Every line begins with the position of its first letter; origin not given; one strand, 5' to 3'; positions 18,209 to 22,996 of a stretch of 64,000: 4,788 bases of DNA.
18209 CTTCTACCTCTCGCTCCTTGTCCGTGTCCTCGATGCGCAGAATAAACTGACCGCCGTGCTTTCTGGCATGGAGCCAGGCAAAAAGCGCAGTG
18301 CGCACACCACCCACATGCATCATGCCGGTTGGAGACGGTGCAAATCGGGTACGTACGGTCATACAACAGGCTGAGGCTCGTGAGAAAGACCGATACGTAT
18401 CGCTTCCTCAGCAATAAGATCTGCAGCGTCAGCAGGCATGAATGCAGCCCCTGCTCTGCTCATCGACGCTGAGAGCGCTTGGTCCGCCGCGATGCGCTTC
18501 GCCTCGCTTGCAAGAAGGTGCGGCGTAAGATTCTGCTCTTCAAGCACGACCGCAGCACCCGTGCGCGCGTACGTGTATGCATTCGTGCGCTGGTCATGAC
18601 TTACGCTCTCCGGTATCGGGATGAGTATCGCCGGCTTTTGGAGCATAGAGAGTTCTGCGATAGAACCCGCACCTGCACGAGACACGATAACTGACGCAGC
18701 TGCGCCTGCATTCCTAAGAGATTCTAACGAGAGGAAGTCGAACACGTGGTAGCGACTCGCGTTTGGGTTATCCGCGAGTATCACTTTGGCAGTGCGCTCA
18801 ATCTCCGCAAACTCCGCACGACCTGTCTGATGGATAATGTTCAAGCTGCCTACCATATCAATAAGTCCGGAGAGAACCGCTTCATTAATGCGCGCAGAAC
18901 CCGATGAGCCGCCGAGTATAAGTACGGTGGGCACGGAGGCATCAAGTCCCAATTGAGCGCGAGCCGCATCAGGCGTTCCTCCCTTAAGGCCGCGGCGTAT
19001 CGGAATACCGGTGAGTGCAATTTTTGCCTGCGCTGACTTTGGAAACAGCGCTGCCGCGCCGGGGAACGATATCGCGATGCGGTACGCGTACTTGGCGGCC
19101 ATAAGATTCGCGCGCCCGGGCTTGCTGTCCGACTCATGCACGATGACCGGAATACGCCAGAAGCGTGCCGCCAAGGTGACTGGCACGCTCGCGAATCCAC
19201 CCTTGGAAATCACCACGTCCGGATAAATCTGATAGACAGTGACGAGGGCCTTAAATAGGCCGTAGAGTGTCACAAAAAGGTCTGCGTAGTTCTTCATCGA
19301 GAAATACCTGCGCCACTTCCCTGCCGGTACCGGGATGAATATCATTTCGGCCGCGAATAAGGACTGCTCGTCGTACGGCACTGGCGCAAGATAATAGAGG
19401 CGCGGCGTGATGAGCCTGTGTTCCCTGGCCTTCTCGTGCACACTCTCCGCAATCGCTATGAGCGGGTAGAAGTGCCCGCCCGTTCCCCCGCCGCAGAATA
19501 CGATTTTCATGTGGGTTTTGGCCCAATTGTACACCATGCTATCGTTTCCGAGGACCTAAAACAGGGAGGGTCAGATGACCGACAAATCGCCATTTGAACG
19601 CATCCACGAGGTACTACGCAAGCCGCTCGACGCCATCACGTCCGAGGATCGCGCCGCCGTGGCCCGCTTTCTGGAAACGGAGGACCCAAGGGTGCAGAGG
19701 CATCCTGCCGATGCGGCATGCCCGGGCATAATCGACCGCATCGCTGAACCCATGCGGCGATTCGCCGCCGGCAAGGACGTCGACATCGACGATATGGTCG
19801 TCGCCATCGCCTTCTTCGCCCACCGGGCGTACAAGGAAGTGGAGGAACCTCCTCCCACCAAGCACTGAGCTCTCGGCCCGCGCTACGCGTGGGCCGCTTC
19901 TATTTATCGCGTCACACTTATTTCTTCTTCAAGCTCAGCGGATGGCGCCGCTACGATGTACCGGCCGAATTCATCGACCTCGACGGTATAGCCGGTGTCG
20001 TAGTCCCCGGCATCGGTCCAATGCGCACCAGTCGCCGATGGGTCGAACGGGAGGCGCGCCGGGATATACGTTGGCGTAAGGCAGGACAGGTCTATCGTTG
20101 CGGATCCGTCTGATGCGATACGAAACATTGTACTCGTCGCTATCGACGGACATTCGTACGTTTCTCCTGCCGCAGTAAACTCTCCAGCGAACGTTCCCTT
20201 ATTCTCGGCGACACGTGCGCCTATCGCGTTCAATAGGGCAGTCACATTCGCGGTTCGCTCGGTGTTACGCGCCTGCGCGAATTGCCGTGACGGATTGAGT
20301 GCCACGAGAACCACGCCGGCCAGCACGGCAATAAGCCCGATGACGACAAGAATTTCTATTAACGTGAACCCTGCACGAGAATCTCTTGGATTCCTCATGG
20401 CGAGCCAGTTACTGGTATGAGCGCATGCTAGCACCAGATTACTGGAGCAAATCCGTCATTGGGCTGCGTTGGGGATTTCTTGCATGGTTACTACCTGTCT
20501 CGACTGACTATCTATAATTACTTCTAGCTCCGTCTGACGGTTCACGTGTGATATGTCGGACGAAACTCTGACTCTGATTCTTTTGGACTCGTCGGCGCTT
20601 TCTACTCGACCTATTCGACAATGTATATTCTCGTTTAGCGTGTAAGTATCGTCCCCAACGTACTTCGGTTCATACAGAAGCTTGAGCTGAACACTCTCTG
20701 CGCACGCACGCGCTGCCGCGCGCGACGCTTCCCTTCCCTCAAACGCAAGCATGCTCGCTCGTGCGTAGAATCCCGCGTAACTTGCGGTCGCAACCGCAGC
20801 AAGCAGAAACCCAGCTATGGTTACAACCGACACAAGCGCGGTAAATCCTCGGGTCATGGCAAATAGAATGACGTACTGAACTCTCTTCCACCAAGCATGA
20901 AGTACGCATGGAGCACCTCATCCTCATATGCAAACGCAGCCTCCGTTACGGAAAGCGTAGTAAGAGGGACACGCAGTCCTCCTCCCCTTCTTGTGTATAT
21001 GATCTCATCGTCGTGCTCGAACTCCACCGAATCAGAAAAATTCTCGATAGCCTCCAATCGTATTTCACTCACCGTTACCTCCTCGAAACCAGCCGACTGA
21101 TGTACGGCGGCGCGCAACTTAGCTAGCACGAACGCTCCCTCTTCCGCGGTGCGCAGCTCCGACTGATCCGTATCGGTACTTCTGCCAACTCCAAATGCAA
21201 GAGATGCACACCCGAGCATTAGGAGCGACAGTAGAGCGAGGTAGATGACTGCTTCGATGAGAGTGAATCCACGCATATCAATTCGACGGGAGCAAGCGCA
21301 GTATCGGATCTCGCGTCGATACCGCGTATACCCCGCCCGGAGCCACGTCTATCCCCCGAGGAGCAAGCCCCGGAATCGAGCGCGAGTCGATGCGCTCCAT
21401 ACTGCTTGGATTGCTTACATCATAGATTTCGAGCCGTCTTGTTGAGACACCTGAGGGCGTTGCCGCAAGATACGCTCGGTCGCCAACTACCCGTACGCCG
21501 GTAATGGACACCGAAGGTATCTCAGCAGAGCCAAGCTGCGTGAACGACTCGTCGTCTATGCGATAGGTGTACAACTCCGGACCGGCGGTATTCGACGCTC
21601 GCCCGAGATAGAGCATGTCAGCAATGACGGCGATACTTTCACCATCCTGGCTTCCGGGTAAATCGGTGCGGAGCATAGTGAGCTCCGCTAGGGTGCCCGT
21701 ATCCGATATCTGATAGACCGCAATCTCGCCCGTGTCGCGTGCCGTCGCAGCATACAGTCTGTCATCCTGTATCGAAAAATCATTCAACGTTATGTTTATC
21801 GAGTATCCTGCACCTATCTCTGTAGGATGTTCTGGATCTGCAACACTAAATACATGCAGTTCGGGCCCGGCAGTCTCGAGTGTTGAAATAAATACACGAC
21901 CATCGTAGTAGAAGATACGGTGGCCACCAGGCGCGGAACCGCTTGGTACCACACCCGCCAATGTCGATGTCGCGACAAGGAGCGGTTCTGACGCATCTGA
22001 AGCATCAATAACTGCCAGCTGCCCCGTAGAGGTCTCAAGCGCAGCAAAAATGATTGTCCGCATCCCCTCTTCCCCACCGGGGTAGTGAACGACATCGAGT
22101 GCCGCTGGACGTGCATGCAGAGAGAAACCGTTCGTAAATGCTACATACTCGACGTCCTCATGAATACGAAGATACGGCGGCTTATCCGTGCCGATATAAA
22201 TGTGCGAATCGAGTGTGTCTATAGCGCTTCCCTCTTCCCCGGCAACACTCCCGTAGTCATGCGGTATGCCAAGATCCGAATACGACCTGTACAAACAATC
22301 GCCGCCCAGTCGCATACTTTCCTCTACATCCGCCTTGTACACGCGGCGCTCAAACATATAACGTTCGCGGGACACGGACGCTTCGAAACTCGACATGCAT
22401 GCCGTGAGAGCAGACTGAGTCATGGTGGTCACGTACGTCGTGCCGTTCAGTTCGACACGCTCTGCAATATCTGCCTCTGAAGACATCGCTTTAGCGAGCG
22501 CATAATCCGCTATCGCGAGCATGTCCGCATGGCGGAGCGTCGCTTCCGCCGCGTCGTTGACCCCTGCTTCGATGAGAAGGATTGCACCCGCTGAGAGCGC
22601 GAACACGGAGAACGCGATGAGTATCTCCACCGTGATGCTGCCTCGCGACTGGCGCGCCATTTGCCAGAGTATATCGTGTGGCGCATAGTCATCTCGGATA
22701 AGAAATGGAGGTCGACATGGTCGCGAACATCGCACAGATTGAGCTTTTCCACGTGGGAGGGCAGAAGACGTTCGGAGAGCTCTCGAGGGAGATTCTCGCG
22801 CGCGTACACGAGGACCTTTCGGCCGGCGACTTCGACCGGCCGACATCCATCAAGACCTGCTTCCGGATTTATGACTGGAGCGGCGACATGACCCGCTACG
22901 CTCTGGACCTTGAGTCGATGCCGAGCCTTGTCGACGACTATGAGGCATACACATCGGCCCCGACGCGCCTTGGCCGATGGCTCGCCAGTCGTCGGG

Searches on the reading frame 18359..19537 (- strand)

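Call 8: search_protein_families(library=pfam, proteins=[window:18359-19537:-], max_evalue=0.01)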
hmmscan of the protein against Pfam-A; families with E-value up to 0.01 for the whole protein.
window:18359-19537:- (392 aa): 4 families
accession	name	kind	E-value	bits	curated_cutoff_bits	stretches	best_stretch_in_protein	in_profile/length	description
PF04101.22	Glyco_tran_28_C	-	7.5e-30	104.6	22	1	204-373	1-164/166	Glycosyltransferase family 28 C-terminal domain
PF03033.26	Glyco_transf_28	-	1.8e-26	93.3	26.2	1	12-155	1-138/139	Glycosyltransferase family 28 N-terminal domain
PF13579.12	Glyco_trans_4_4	-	0.00072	20.4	29.7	1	34-152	15-117/158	Glycosyl transferase 4-like domain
PF06722.18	EryCIII-like_C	-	0.0014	19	31.7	1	266-361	36-124/145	Erythromycin biosynthesis protein CIII-like, C-terminal domain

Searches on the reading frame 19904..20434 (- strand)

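Call 8: search_protein_families(library=pfam, proteins=[window:19904-20434:-], max_evalue=0.01)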
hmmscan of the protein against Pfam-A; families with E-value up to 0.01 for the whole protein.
window:19904-20434:- (176 aa): 1 family
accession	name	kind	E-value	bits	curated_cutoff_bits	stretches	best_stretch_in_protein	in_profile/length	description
PF07963.17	N_methyl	-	3.4e-07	30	21.2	1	19-43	3-27/27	Prokaryotic N-terminal methylation motif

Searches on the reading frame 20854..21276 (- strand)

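Call 8: search_protein_families(library=pfam, proteins=[window:20854-21276:-], max_evalue=0.01)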
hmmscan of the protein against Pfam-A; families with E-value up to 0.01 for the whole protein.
window:20854-21276:- (140 aa): 1 family
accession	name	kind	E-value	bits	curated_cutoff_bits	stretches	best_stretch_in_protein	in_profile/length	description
PF07963.17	N_methyl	-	1.1e-05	25.2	21.2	1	2-22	5-25/27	Prokaryotic N-terminal methylation motif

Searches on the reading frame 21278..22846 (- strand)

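Call 8: search_protein_families(library=pfam, proteins=[window:21278-22846:-], max_evalue=0.01)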
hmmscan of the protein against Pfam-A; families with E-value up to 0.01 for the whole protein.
window:21278-22846:- (522 aa): 1 family
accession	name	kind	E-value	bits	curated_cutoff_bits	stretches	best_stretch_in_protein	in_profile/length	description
PF08309.17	LVIVD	-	0.00033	20.4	20.2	0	468-483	19-34/42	LVIVD repeat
